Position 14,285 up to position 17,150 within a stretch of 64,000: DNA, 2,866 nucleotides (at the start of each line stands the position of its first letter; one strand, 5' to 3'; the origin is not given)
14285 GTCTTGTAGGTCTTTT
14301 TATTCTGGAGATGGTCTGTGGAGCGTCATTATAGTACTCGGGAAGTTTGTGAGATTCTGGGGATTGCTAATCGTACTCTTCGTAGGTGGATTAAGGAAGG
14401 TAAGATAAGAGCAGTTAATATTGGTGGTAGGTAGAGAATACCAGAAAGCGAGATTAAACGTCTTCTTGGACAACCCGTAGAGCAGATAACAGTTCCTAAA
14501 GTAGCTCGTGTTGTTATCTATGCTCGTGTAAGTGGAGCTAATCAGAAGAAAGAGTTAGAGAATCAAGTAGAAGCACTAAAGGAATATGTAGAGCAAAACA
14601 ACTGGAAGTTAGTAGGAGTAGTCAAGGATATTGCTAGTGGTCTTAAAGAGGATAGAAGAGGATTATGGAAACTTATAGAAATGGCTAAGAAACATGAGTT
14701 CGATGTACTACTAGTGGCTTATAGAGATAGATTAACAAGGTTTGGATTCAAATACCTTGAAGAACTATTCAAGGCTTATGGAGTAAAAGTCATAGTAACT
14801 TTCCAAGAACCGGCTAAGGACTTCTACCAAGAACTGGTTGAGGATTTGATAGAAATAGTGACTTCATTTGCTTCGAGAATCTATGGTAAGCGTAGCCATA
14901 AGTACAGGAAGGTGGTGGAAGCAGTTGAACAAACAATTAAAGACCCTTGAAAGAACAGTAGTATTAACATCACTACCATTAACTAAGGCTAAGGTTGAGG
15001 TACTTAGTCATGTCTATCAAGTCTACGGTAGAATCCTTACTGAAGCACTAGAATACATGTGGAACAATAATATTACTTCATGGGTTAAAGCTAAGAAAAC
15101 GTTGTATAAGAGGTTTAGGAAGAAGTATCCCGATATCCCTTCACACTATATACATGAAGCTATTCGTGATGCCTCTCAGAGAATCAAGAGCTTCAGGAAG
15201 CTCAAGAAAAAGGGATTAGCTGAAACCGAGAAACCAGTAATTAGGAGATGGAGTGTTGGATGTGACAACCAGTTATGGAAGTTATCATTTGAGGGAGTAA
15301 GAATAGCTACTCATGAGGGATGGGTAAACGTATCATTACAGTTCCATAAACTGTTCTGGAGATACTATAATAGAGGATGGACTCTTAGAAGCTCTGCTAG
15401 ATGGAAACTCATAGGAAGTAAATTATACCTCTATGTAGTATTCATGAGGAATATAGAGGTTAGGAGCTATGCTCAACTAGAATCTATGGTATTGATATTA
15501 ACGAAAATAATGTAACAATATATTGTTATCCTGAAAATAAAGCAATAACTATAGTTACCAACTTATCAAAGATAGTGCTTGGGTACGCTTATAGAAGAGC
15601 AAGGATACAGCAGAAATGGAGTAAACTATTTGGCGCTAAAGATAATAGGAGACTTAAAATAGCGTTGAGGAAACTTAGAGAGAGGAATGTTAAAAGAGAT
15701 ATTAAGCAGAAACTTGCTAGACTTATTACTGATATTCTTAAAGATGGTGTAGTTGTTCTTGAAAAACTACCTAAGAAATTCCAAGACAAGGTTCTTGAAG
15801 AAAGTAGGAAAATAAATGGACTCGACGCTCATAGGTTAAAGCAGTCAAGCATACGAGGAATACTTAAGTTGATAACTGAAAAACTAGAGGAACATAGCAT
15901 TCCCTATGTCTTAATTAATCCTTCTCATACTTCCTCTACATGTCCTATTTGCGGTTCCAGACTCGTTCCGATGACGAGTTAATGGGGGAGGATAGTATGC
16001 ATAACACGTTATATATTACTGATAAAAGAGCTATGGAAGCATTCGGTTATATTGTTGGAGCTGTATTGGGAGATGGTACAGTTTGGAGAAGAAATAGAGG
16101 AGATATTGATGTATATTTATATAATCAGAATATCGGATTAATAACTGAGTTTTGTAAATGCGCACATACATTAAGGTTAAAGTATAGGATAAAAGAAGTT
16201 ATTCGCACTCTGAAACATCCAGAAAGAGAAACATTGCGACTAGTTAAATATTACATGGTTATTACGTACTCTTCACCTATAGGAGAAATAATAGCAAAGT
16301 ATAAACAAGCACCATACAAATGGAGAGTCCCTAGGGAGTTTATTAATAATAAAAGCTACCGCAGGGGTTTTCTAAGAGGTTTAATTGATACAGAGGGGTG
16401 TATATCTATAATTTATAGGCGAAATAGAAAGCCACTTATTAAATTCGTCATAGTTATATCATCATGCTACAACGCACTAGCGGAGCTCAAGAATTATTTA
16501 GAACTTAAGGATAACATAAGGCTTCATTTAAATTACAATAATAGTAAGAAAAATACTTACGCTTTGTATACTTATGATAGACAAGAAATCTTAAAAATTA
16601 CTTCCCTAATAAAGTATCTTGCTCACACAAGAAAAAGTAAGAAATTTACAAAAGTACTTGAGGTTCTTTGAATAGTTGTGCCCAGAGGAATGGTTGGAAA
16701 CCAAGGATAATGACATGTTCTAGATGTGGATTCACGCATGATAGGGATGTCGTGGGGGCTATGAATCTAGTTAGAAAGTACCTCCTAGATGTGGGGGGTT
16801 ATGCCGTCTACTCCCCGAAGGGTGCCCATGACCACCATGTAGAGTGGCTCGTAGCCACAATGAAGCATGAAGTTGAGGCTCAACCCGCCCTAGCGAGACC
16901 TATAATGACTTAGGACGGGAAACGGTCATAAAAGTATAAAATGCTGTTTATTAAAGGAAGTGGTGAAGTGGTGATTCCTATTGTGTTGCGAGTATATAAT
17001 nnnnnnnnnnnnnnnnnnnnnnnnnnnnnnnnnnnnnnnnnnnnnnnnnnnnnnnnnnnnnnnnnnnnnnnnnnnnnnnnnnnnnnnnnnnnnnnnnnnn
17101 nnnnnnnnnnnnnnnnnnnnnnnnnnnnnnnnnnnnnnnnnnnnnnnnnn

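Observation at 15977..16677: Intact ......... homing-endonuclease gene inserted inside the tnpB gene of an IS607-family element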

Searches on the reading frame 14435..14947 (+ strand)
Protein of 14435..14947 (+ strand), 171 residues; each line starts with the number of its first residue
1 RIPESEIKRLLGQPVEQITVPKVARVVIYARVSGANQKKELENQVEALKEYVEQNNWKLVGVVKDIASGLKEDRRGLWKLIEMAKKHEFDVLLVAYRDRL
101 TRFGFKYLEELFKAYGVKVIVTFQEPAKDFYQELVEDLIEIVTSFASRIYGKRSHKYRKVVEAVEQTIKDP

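Call 5: search_protein_families(library=pfam, proteins=[window:14435-14947:+], max_evalue=1)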
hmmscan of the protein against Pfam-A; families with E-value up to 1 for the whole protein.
window:14435-14947:+ (171 aa): 8 families
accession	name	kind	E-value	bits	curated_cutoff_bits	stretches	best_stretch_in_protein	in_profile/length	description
PF00239.26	Resolvase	-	1.8e-26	93.4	23.3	1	26-159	1-137/145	Resolvase, N terminal domain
PF02108.21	FliH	-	0.041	14.3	24.1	1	119-168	10-60/128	Flagellar assembly protein FliH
PF10256.14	Erf4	-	0.066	13.6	29.3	0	128-170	49-91/116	Golgin subfamily A member 7/ERF4 family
PF01698.23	SAM_LFY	-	0.067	13.6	25.2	0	106-120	4-18/80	Floricaula / Leafy protein SAM domain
PF12732.12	YtxH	-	0.13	13.1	37.5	0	29-55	18-44/71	YtxH-like protein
PF25600.1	TRIM_CC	-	0.13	12.6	30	1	37-88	7-58/142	TRIM protein coiled-coil region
PF02310.24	B12-binding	-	0.15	12.4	32.1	1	93-163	5-74/121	B12 binding domain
PF14062.11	DUF4253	-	0.18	12.3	27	1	18-66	5-54/109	Domain of unknown function (DUF4253)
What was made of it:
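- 14318..14950 (+): tnpA, a serine recombinase with an N-terminal HTH. It is a pseudogene here, with an in-frame TAG at 14432-14434 where relatives have Trp (TGG). Pfam Resolvase 1.8e-26 (call 5).
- On IS607 family insertion sequence (host element): Resolvase 1.8e-26 (call 5).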

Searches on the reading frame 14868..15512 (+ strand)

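Call 5: search_protein_families(library=pfam, proteins=[window:14868-15512:+], max_evalue=1)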
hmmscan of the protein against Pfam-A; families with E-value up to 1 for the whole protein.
window:14868-15512:+ (215 aa): 1 family
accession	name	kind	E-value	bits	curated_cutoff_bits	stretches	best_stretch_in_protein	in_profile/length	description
PF08639.15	Sld3_STD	-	0.22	10.7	24.9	1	71-129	55-119/540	DNA replication regulator SLD3, STD domain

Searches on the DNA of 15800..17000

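Call 45: search_rna_families(source=window, start=15800, end=17000, threshold=evalue, max_evalue=10)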
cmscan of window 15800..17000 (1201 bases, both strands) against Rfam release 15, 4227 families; matches with E-value up to 10: 1.
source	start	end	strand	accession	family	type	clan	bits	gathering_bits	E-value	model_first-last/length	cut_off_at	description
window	16011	16087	+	RF02213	ZFAT-AS1_3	Gene; lncRNA;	-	12.9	70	6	1-80/80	no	ZFAT antisense RNA 1 conserved region 3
